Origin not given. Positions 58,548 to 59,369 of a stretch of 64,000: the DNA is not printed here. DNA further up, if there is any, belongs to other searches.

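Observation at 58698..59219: Element-encoded IF-3 with a GTG/ATT start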

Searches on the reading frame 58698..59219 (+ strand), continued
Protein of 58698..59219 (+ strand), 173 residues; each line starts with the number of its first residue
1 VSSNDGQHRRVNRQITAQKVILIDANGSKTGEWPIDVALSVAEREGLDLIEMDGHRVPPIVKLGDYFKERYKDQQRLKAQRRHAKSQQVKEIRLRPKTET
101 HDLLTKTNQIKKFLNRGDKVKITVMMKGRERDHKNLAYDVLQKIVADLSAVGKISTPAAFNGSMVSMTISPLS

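Call 69: fold_search(model_id=the predicted structure, library=pdb)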
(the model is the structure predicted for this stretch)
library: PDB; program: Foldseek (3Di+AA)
matches with E <= 10: 752; with E <= 0.001: 24
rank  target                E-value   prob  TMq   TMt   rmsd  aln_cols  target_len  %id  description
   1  9a5a_B                2.2e-19  1.00  0.65  0.65   4.6       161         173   34  Integrative model of YABR-IF3 by crosslinking MS and deep learning (released 2024-09-18)
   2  5lmn_X                5.7e-18  1.00  0.58  0.59   5.7       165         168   33  Structure of bacterial 30S-IF1-IF3-mRNA translation pre-initiation complex (state-1A) (released 2016-10-05)
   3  9ss1_F3               1.8e-15  1.00  0.55  0.56   5.7       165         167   34  30S ribosomal subunit RimM-KO with IF1 and IF3 (State II) (released 2026-02-04)
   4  9ss2_F3               3.4e-15  1.00  0.54  0.56   5.9       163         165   34  30S ribosomal subunit RimM-KO with IF1 and IF3 (State III) (released 2026-02-04)
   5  5lms_X                4.0e-14  1.00  0.53  0.56   7.0       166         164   31  Structure of bacterial 30S-IF1-IF3-mRNA-tRNA translation pre-initiation complex(state-2C) (released 2016-10-05)
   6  6rw4_8                5.5e-12  1.00  0.45  0.41   8.0       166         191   20  Structure of human mitochondrial 28S ribosome in complex with mitochondrial IF3 (released 2020-06-03)
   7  6neq_z                2.7e-11  1.00  0.48  0.40   8.3       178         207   19  Structure of human mitochondrial translation initiation factor 3 bound to the small ribosomal subunit-Class-II (released 2019-02-27)
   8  8jsh_A                1.5e-09  1.00  0.59  0.61   4.9       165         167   34  Structure of the 30S-body-IF3 complex from Escherichia coli (released 2024-01-24)
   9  1tig                  6.1e-09  1.00  0.47  0.90   1.3        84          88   36  TRANSLATION INITIATION FACTOR 3 C-TERMINAL DOMAIN (released 1995-12-07)
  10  9fco_J                8.9e-09  1.00  0.51  0.83   2.5        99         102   33  Structure of E. coli 30S-IF1-IF3-mRNA-Kasugamycin complex (released 2025-03-19)
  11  9ss0_F3               3.6e-08  1.00  0.50  0.78   3.3       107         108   33  30S ribosomal subunit RimM-KO with IF1 and IF3 (State I) (released 2026-02-04)
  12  7pua_IB               3.9e-08  1.00  0.43  0.16  12.3       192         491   18  Middle assembly intermediate of the Trypanosoma brucei mitoribosomal small subunit (released 2022-03-02)
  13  7pub_IB               4.1e-08  1.00  0.37  0.14  12.0       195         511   18  Late assembly intermediate of the Trypanosoma brucei mitoribosomal small subunit (released 2022-05-04)
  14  6vrj_MODEL_1_A        5.0e-08  1.00  0.49  0.84   1.8        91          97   35  Solution structure of Pseudomonas aeruginosa IF3 C-terminal domain (released 2021-02-10)
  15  2m71_MODEL_1_A        1.1e-07  1.00  0.48  0.83   1.2        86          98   28  Solution structure of the a C-terminal domain of translation initiation factor IF-3 from Campylobacter jejuni (released 2013-05-15)
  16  1tif                  1.2e-07  1.00  0.40  0.86   1.5        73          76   37  TRANSLATION INITIATION FACTOR 3 N-TERMINAL DOMAIN (released 1995-12-07)
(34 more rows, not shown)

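Call 70: search_protein_families(library=ncbifam, proteins=[window:58698-59219:+], max_evalue=0.001)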
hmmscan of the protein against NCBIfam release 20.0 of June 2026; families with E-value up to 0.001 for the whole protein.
window:58698-59219:+ (173 aa): 1 family
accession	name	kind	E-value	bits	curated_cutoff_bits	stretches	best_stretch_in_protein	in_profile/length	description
TIGR00168.2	infC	equivalog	1.6e-44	151.7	60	1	7-171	3-167/170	translation initiation factor IF-3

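Call 76: find_related_loci(query=A5, collection=metagenome_contigs, flank=3000)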
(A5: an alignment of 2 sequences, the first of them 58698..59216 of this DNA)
Query A5 (173 aa) in metagenome_contigs; peptide patterns used: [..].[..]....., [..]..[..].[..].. (x = any residue, [..] = any of these).
440 stretches matched a pattern; 4 encode a relative of the query (tblastn E <= 1e-3); 4 distinct loci.
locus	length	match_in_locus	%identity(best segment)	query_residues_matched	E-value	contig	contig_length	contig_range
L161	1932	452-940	33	10-172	3e-28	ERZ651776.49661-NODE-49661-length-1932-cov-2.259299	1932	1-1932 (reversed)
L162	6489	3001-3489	33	10-172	3e-28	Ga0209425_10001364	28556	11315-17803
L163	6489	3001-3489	33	10-172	3e-28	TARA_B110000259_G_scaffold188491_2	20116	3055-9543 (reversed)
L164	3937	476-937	34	10-162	1e-23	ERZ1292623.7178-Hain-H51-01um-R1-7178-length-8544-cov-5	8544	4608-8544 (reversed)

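Call 77: find_related_loci(query=A5, collection=viral_contigs, flank=3000)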
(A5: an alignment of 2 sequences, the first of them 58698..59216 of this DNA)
Query A5 (173 aa) in viral_contigs; peptide patterns used: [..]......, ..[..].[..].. (x = any residue, [..] = any of these).
138 stretches matched a pattern; 1 encode a relative of the query (tblastn E <= 1e-3); 1 distinct loci.
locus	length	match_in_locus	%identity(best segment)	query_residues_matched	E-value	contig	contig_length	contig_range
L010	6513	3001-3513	51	1-171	4e-57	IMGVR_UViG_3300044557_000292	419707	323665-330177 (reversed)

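Call 80: find_homologous_proteins(query=A5, max_evalue=1e-20)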
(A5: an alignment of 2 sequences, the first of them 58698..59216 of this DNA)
Query A5 (2 sequences) (173 aa, profile of the alignment): 336 proteins with E <= 1e-20 among 787 candidates; the best 120 are listed.
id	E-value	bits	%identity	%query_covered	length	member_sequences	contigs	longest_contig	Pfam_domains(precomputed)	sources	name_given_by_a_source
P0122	5.3e-99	347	52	99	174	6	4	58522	PF00707.28,PF05198.22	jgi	jgi:translation initiation factor IF-3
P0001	6.9e-95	333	100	94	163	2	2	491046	PF00707.28,PF05198.22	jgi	jgi:translation initiation factor IF-3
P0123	1.7e-79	283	52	87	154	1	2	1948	PF00707.28,PF05198.22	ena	-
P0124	5.8e-38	148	39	94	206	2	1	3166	PF00707.28,PF05198.22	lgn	-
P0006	2.4e-37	146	40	93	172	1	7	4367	PF00707.28,PF05198.22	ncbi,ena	-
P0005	2.6e-37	146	41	93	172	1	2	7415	PF00707.28,PF05198.22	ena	-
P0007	2.9e-37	146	40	93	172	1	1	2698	PF00707.28,PF05198.22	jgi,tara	tara:strand:+ start:107 stop:625 length:519 start_codon:yes stop_codon:yes gene_type:complete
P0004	3.0e-37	146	41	93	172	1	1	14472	PF00707.28,PF05198.22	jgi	-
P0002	5.6e-37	145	41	93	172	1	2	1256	PF00707.28,PF05198.22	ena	-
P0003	7.4e-37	144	41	93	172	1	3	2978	PF00707.28,PF05198.22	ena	-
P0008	6.3e-36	141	40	93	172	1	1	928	PF00707.28,PF05198.22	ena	-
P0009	6.5e-36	141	40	94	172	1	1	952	PF00707.28,PF05198.22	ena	-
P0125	1.2e-35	141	39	96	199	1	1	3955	PF00707.28,PF05198.22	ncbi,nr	ncbi:MAG TPA: translation initiation factor IF-3 [Bdellovibrionota bacterium]|nr:translation initiat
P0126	2.8e-34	136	37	93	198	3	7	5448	PF00707.28,PF05198.22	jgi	jgi:translation initiation factor IF-3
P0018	2.9e-34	136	40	87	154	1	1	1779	PF00707.28,PF05198.22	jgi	jgi:translation initiation factor IF-3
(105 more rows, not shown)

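Call 82: find_encoding_contigs(protein=P0123, flank=3000)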
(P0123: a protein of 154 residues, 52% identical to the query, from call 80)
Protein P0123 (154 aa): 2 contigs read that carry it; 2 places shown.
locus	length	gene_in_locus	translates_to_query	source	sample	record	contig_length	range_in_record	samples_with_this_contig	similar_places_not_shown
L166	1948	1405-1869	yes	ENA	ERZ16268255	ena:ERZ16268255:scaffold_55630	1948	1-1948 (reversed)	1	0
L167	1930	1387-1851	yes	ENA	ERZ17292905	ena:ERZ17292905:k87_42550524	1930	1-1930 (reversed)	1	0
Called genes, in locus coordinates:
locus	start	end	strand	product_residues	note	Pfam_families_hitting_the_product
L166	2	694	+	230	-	?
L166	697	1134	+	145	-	-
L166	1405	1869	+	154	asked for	PF05198:IF3_N, PF00707:IF3_C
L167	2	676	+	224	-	?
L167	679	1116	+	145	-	-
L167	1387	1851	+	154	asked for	PF05198:IF3_N, PF00707:IF3_C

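Call 83: find_encoding_contigs(protein=P0122, flank=3000)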
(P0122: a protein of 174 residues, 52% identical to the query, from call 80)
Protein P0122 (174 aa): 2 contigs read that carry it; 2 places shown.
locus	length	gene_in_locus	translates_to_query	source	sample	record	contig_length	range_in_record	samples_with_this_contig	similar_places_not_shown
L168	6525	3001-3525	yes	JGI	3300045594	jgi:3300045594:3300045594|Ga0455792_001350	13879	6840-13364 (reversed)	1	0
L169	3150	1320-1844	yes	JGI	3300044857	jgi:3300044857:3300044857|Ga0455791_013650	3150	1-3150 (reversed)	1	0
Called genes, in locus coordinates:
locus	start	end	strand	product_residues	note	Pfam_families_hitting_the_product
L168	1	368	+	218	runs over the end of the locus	-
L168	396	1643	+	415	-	-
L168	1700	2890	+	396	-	PF03215:Rad17 (weak), PF05496:RuvB_N (faint), PF13177:DNA_pol3_delta2, PF00004:AAA, PF07728:AAA_5 (weak), PF13401:AAA_22 (weak), PF12169:DNA_pol3_gamma3 (weak)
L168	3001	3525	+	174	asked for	PF05198:IF3_N, PF00707:IF3_C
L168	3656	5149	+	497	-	PF01743:PolyA_pol, PF12627:PolyA_pol_RNAbd, PF01966:HD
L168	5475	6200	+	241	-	-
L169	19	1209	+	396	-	PF03215:Rad17 (weak), PF05496:RuvB_N (faint), PF13177:DNA_pol3_delta2, PF00004:AAA, PF07728:AAA_5 (weak), PF13401:AAA_22 (weak), PF12169:DNA_pol3_gamma3 (weak)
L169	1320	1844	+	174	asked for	PF05198:IF3_N, PF00707:IF3_C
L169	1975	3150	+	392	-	?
